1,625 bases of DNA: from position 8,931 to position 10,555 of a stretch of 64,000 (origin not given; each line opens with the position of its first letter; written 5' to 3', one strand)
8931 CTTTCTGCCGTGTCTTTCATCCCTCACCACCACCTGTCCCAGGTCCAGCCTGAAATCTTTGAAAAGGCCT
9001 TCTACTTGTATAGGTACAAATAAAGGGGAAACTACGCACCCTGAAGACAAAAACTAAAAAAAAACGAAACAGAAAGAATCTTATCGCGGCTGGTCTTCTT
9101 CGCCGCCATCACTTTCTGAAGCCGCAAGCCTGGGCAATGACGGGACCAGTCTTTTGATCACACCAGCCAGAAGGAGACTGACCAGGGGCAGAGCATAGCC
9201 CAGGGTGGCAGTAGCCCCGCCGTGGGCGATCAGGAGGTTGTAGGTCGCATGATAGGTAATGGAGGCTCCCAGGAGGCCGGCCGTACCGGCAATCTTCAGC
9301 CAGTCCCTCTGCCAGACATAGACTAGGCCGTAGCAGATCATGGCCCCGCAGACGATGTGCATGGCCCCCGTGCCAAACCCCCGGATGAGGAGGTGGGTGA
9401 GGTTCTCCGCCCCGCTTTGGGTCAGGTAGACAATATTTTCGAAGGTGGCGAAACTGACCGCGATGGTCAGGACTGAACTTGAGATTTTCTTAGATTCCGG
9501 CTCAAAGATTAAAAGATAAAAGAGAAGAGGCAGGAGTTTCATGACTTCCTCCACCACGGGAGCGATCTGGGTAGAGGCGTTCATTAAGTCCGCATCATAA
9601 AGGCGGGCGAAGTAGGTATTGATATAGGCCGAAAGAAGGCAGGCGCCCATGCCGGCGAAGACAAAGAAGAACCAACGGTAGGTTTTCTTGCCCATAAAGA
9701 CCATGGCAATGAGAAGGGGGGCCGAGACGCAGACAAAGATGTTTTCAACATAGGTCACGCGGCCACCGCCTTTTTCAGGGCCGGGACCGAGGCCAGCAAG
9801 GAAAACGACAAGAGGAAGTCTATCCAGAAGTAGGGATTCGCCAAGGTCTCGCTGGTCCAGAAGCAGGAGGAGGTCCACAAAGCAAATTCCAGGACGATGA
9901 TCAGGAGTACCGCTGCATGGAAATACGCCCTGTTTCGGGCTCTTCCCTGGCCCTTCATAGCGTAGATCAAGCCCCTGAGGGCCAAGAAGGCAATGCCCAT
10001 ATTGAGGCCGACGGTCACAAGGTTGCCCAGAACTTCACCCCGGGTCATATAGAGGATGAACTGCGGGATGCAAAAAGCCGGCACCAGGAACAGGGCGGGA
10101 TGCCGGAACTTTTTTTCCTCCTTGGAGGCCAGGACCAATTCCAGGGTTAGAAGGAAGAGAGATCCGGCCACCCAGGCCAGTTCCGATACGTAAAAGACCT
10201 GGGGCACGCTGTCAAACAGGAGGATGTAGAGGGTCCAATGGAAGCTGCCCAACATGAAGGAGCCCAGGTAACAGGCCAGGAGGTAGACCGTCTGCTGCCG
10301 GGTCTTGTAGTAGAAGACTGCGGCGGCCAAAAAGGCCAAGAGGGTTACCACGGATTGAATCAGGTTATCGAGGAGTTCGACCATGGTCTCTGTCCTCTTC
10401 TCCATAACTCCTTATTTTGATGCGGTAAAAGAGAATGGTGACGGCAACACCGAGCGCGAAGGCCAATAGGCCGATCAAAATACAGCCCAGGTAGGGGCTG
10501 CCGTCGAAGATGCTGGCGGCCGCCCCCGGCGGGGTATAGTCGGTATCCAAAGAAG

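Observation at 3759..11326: ECF sigma / two-TM protein / polytopic protein / PrsW protease module physically coupled to a 1614-aa FG-GAP surface protein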

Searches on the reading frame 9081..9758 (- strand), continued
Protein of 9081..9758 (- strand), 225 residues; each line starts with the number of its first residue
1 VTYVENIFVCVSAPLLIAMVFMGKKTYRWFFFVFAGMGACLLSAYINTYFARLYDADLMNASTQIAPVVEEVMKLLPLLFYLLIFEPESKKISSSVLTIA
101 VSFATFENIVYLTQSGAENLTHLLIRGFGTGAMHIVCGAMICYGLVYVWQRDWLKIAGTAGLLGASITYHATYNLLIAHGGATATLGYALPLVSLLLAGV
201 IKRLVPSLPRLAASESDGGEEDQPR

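Call 90: search_protein_families(library=pfam, proteins=[L086:886-2055:+, L086:3642-4706:+, L086:5596-6870:+, L086:6965-8434:+, L086:8421-9710:+, L086:9768-11051:+, L086:11073-11999:+, L086:13748-15103:+, L086:18161-18847:-, L086:19286-20365:-], max_evalue=0.001)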
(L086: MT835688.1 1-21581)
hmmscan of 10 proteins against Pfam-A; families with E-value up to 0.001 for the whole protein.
L086:886-2055:+ (389 aa): 1 family
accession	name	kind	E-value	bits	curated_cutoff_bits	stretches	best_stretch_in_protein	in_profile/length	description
PF00343.26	Phosphorylase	-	1.6e-163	546.1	27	1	1-388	326-713/713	Carbohydrate phosphorylase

L086:3642-4706:+ (354 aa): 20 families
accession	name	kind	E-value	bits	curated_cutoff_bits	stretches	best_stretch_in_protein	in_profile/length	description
PF07719.23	TPR_2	-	6.5e-22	76.2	27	1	66-93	2-29/34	Tetratricopeptide repeat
PF13432.12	TPR_16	-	1.6e-19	70.5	32.7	3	113-164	6-57/65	Tetratricopeptide repeat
PF13428.12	TPR_14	-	1.8e-19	68.7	23.5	0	309-348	2-41/44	Tetratricopeptide repeat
PF14559.12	TPR_19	-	5.4e-18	65.5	25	3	283-345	2-62/68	Tetratricopeptide repeat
PF00515.34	TPR_1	-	2.7e-16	59.1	27.8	0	66-93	2-29/34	Tetratricopeptide repeat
PF13174.12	TPR_6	-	1.9e-15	56.8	26.3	0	108-133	4-29/33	Tetratricopeptide repeat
PF13414.12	TPR_11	-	2.5e-15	56.3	26.8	1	115-148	5-38/42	TPR repeat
PF13424.12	TPR_12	-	4.6e-13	49.6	30.1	1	67-132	5-73/77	Tetratricopeptide repeat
PF13176.12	TPR_7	-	1.1e-11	44.3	27.9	0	140-157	1-18/36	Tetratricopeptide repeat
PF23914.1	TPR_CcmH_CycH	-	1.4e-11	44.9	42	1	204-301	48-150/158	Cytochrome c-type biogenesis protein H TPR domain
PF13181.12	TPR_8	-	2.1e-11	43.5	25.7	1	138-167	1-30/34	Tetratricopeptide repeat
PF13371.12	TPR_9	-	2.3e-09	37.6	35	0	284-346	7-67/73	Tetratricopeptide repeat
PF13431.12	TPR_17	-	2.2e-07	31.1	24.4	0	127-158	2-33/34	Tetratricopeptide repeat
PF13525.12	YfiO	-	1e-06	29.1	25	1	278-345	11-79/203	Outer membrane lipoprotein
PF20308.4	TPR-S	-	1.9e-05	25.6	27.6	0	287-343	1-52/102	Tetratricopeptide Repeats-Sensor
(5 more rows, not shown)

L086:5596-6870:+ (424 aa): 2 families
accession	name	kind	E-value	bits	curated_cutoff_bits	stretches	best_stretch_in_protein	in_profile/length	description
PF02127.20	Peptidase_M18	-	2e-103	346.9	24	1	8-422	2-431/432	Aminopeptidase I zinc metalloprotease (M18)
PF05343.19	Peptidase_M42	-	1.6e-10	41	23.2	1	304-416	186-290/292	M42 glutamyl aminopeptidase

L086:6965-8434:+ (489 aa): 3 families
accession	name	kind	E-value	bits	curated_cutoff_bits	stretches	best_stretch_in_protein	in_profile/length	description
PF00015.26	MCPsignal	-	1.3e-27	97.2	34.6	1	159-308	19-168/172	Methyl-accepting chemotaxis protein (MCP) signalling domain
PF13682.11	CZB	-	7.5e-11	42.7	29.4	1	377-440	1-63/64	Chemoreceptor zinc-binding domain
PF02520.22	ANIS5_cation-bd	-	9.3e-05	22.9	29.3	0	213-268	20-74/109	SXP/RAL-2 family protein Ani s 5-like, metal-binding domain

L086:8421-9710:+ (429 aa): 7 families
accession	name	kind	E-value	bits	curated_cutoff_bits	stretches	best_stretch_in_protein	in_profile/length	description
PF13167.11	GTP-bdg_N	-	1.1e-32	112.9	25.4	1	41-129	1-89/89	GTP-binding GTPase N-terminal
PF16360.10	GTP-bdg_M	-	1.7e-31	109.1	29.5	1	131-209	1-79/79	GTP-binding GTPase Middle Region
PF01926.29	MMR_HSR1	-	1.2e-21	77.3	21.9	1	217-335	2-113/113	50S ribosome-binding GTPase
PF00350.29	Dynamin_N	-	1.7e-07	31.9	27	1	218-252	2-36/168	Dynamin family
PF02421.24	FeoB_N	-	1.2e-05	25.4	27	1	217-342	3-121/156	Ferrous iron transport protein B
PF03193.22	RsgA_GTPase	-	5.1e-05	23.6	30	0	199-272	92-168/174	RsgA GTPase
PF02492.25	cobW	-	0.00015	21.9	20.7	0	260-345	82-162/180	CobW/HypB/UreG, nucleotide-binding domain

L086:9768-11051:+ (427 aa): 3 families
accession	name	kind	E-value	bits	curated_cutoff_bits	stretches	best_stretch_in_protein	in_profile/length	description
PF01979.26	Amidohydro_1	-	2.2e-30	106.5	25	1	51-421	1-345/345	Amidohydrolase family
PF07969.17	Amidohydro_3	-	4.1e-14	53.4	29.7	2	43-63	1-21/472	Amidohydrolase family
PF12890.13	DHOase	-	1.2e-13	51.9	21.2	1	52-237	4-141/142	Dihydro-orotase-like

L086:11073-11999:+ (308 aa): 1 family
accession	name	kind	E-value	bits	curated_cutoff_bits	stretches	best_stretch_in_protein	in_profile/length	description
PF00215.30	OMPdecase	-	6.8e-24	85.4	27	1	56-277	17-216/221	Orotidine 5'-phosphate decarboxylase / HUMPS family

L086:13748-15103:+ (451 aa): 3 families
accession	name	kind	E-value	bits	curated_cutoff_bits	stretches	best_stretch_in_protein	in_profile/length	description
PF00990.26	GGDEF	-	2.9e-18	66.6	23.8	1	303-441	2-158/161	Diguanylate cyclase, GGDEF domain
PF01590.32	GAF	-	3.6e-06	28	22.4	1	150-284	3-128/133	GAF domain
PF13185.12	GAF_2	-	0.00081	20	28.6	0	153-272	8-118/136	GAF domain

L086:18161-18847:- (228 aa): 0 families

L086:19286-20365:- (359 aa): 0 families

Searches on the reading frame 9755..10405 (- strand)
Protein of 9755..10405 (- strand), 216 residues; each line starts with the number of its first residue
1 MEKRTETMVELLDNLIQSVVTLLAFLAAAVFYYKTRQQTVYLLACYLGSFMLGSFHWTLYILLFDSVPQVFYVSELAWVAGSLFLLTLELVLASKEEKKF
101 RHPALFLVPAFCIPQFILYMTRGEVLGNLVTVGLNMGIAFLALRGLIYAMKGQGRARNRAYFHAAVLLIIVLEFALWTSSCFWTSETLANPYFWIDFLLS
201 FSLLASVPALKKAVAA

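Call 4: search_protein_families(library=pfam, proteins=[window:9755-10405:-], max_evalue=0.1)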
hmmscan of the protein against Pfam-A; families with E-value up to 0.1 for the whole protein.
window:9755-10405:- (216 aa): 0 families

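Call 5: search_protein_families(library=ncbifam, proteins=[window:9755-10405:-], max_evalue=0.1)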
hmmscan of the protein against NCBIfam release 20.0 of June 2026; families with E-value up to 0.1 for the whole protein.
window:9755-10405:- (216 aa): 1 family
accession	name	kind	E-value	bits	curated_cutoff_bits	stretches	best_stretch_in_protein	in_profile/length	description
TIGR01195.1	oadG_fam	subfamily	0.039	14.5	36.05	0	128-160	8-39/84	sodium pump decarboxylases, gamma subunit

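Call 31: search_protein_families(library=pfam, alignment_id=A2, max_evalue=1)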
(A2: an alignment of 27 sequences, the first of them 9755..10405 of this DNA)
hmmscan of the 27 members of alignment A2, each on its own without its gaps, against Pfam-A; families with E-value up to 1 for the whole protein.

A. member 1, window:9755-10405:- (216 aa): 0 families

B. families by the number of members that match (of 27 scanned): 21 families
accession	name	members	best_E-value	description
PF00746.26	Gram_pos_anchor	5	0.013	LPXTG cell wall anchor motif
PF00520.37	Ion_trans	4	0.028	Ion transport protein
PF14715.11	FixP_N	3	0.032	N-terminal domain of cytochrome oxidase-cbb3, FixP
PF16089.10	DUF4818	2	0.0055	Domain of unknown function (DUF4818)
PF12669.12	FeoB_associated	2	0.0081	FeoB-associated Cys-rich membrane protein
PF14898.11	DUF4491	2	0.017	Domain of unknown function (DUF4491)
PF20382.3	DUF6677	2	0.056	Family of unknown function (DUF6677)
PF07695.17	7TMR-DISM_7TM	2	0.16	7TM diverse intracellular signalling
PF09843.14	DUF2070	2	0.61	Predicted membrane protein (DUF2070)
PF07907.16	YibE_F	1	0.0026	YibE/F-like protein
PF01970.21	TctA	1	0.0083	Tripartite tricarboxylate transporter TctA family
PF23022.3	6TM_1st_PGAP2IP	1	0.0089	PGAP2IP, first transmembrane domain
PF10658.14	DUF2484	1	0.038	Protein of unknown function (DUF2484)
PF23810.1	DUF7182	1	0.067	Family of unknown function (DUF7182)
PF09512.15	ThiW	1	0.08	Thiamine-precursor transporter protein (ThiW)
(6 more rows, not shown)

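Call 32: find_homologous_proteins(query=window:9755-10384:-)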
Query window:9755-10384:- (209 aa): 60 proteins with E <= 0.001 among 1005 candidates.
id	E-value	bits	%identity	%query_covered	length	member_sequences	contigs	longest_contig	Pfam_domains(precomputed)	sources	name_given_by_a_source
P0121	2.3e-125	434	97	100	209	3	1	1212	-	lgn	-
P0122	8.4e-106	370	82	100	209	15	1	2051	-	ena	-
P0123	1.2e-104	367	81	100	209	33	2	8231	-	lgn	-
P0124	2.7e-92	326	70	100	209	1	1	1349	-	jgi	-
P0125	4.7e-92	326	70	100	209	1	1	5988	-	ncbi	-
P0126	5.6e-92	325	72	100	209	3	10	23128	-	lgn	-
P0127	7.5e-91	322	70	100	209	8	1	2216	-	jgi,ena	jgi:hypothetical protein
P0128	2.0e-90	320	70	100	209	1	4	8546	-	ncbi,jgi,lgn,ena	-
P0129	1.1e-89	318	68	100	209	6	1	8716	-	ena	-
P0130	3.5e-88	313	67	100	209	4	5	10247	-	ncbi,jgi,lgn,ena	ncbi:MAG: hypothetical protein WDA02_09705 [Saccharofermentanales bacterium]|jgi:magnesium-transport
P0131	5.3e-87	309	68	100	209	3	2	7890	-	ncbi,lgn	-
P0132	6.3e-87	309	67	100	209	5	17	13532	-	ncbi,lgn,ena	-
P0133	8.4e-86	305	66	100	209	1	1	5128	-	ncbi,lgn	-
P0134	1.1e-85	305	66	99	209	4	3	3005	-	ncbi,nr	ncbi:MAG: histidine kinase [Clostridiaceae bacterium]|nr:histidine kinase [Clostridiaceae bacterium]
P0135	9.0e-85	302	67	100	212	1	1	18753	-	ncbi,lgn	-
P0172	1.9e-38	151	37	99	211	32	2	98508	-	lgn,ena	-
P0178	1.9e-30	124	38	99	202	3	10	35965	-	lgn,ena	-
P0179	5.5e-26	110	40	77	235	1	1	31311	-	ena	-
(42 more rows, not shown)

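Call 37: predict_structure(alignment_id=A3)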
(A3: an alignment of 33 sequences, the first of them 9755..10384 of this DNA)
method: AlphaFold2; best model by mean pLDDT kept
length: 209 residues; sequences in the alignment: 33
mean_pLDDT: 89.8   pTM: 0.87
mean pLDDT of the five models: 89.8, 89.0, 88.9, 88.0, 87.8
residues with pLDDT >= 90: 132; 70-90: 70; 50-70: 6; < 50: 1
segments of 3 or more residues with pLDDT < 50: none
pLDDT, mean of each block of 10 residues (from residue 1): 86 94 94 96 91 86 74 95 93 94 94 85 93 97 85 94 94 80 88 93 80
secondary structure, 60 per line:
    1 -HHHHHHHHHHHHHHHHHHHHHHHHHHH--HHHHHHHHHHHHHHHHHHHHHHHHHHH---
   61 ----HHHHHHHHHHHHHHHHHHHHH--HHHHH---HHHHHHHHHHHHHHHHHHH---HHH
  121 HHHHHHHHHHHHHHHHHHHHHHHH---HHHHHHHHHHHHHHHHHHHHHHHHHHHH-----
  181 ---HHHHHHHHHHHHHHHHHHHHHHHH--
elements in order: H2-28 H31-57 H65-85 H88-92 H96-114 H118-144 H148-175 H184-207

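Call 69: search_protein_representatives(alignment_id=A3)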
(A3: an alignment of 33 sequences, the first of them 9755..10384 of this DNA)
Query: 33 sequences, 209 profile positions. Proteins with E-value up to 0.001 (for the whole library): 614; up to 1e-10: 451; up to 1e-30: 141. The best 150 are listed.
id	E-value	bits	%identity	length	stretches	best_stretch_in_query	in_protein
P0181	5.0e-87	307.5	-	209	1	1-208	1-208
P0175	5.7e-81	287.7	-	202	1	1-208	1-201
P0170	3.9e-80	285.0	-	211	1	1-208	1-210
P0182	1.1e-79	283.5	-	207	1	1-208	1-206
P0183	4.9e-66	239.0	-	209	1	40-206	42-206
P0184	1.9e-64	233.8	-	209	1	1-208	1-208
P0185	1.4e-63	230.9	-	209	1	1-208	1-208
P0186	4.2e-63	229.4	-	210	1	3-208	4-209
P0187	2.1e-61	223.8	-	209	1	1-208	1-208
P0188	1.4e-59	217.9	-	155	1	56-208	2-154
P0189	4.7e-59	216.1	-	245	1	3-162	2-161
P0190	1.5e-55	204.7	-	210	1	2-208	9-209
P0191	3.3e-55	203.6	-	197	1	2-153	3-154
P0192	1.7e-54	201.2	-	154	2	2-104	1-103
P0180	1.1e-53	198.7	-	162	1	55-206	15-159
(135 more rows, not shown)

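Call 70: find_encoding_contigs(protein=P0172, flank=8000, max_places=2)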
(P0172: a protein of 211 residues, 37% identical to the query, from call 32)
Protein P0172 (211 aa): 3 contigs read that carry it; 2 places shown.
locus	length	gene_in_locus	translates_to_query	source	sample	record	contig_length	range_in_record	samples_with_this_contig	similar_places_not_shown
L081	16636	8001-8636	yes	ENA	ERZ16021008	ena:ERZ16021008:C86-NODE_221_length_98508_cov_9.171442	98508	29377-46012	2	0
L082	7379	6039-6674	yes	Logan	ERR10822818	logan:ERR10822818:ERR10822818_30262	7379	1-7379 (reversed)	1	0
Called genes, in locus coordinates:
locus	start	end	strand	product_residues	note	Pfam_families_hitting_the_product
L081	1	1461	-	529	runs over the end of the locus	PF03063:Prismane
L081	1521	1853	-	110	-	PF07883:Cupin_2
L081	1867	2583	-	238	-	PF00037:Fer4 (weak), PF12797:Fer4_2 (weak), PF12837:Fer4_6, PF13237:Fer4_10 (weak), PF14697:Fer4_21, PF12838:Fer4_7, PF13187:Fer4_9 (weak), PF27217:AF_0155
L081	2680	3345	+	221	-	PF00027:cNMP_binding, PF13545:HTH_Crp_2, PF12802:MarR_2 (faint)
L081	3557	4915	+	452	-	PF03600:CitMHS, PF02040:ArsB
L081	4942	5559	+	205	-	PF13189:Cytidylate_kin2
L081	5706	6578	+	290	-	PF00756:Esterase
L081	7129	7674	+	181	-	PF04542:Sigma70_r2 (weak), PF08281:Sigma70_r4_2, PF04545:Sigma70_r4 (weak)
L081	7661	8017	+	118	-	-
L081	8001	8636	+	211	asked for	-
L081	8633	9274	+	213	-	PF13367:PrsW-protease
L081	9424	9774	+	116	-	-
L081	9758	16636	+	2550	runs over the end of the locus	PF01839:FG-GAP (faint), PF00041:fn3, PF18998:Flg_new_2, PF00395:SLH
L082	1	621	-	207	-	?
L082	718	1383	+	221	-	PF00027:cNMP_binding, PF13545:HTH_Crp_2, PF12802:MarR_2 (faint)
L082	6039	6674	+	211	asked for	-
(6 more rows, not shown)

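Call 71: find_encoding_contigs(protein=P0178, flank=8000, max_places=2)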
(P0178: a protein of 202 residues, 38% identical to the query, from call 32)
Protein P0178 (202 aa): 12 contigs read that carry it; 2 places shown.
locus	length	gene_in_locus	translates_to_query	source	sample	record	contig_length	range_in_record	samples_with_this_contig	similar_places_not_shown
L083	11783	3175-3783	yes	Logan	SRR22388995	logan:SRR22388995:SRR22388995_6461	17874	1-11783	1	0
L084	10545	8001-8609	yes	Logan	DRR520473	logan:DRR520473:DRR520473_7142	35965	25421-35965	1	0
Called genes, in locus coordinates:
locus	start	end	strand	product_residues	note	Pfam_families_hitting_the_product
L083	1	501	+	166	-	?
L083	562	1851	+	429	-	PF06050:HGD-D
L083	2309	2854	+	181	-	PF04542:Sigma70_r2 (weak), PF08281:Sigma70_r4_2, PF04545:Sigma70_r4 (weak)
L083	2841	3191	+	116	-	-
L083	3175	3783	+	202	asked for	-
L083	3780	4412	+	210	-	PF13367:PrsW-protease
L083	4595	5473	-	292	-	PF01149:Fapy_DNA_glyco, PF06831:H2TH, PF06827:zf-FPG_IleRS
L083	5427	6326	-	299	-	PF04055:Radical_SAM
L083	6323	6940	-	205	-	PF00881:Nitroreductase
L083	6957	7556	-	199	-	PF00881:Nitroreductase, PF14512:TM1586_NiRdase (faint)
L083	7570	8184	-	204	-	PF00881:Nitroreductase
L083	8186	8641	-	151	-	PF12802:MarR_2 (weak)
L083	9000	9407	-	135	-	-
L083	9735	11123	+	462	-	PF00224:PK, PF02887:PK_C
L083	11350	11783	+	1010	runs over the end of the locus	PF12704:MacB_PCD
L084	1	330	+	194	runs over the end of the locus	PF18978:DUF5714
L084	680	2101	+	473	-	PF06050:HGD-D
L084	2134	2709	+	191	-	PF00440:TetR_N (weak), PF08279:HTH_11 (weak)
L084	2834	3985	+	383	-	PF06050:HGD-D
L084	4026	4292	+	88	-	-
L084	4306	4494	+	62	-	PF24292:DUF7479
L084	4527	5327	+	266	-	PF01869:BcrAD_BadFG, PF02782:FGGY_C (weak)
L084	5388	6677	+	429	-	PF06050:HGD-D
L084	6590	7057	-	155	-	-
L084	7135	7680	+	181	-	PF04542:Sigma70_r2 (weak), PF08281:Sigma70_r4_2, PF04545:Sigma70_r4 (weak)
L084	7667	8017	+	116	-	-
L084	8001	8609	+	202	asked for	-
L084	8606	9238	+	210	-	PF13367:PrsW-protease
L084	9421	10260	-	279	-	PF01149:Fapy_DNA_glyco, PF06831:H2TH, PF06827:zf-FPG_IleRS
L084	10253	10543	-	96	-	?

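Call 72: find_encoding_contigs(protein=P0179, flank=8000, max_places=2)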
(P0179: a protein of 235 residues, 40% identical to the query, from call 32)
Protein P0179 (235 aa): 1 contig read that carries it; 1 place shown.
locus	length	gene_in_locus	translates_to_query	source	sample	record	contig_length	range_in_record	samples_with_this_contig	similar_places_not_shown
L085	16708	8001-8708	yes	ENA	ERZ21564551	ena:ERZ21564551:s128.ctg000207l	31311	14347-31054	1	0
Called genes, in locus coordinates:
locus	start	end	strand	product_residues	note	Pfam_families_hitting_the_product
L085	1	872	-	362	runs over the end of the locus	PF11258:DUF3048, PF17479:DUF3048_C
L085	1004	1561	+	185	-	PF04260:DUF436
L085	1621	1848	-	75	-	PF03840:SecG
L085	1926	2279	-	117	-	PF12158:DUF3592 (weak)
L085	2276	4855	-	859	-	PF01326:PPDK_N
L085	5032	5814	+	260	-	PF12146:Hydrolase_4, PF20408:Abhydrolase_11 (faint), PF00561:Abhydrolase_1 (faint), PF12697:Abhydrolase_6, PF07859:Abhydrolase_3, PF00326:Peptidase_S9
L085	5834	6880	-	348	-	PF01757:Acyl_transf_3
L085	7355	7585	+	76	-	PF08281:Sigma70_r4_2, PF04545:Sigma70_r4 (weak), PF22233:PhyR_sigma-like (faint)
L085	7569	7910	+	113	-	-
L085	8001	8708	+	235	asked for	-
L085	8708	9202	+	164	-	PF13367:PrsW-protease (weak)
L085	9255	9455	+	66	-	-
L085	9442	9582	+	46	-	-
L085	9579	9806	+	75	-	-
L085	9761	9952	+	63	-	-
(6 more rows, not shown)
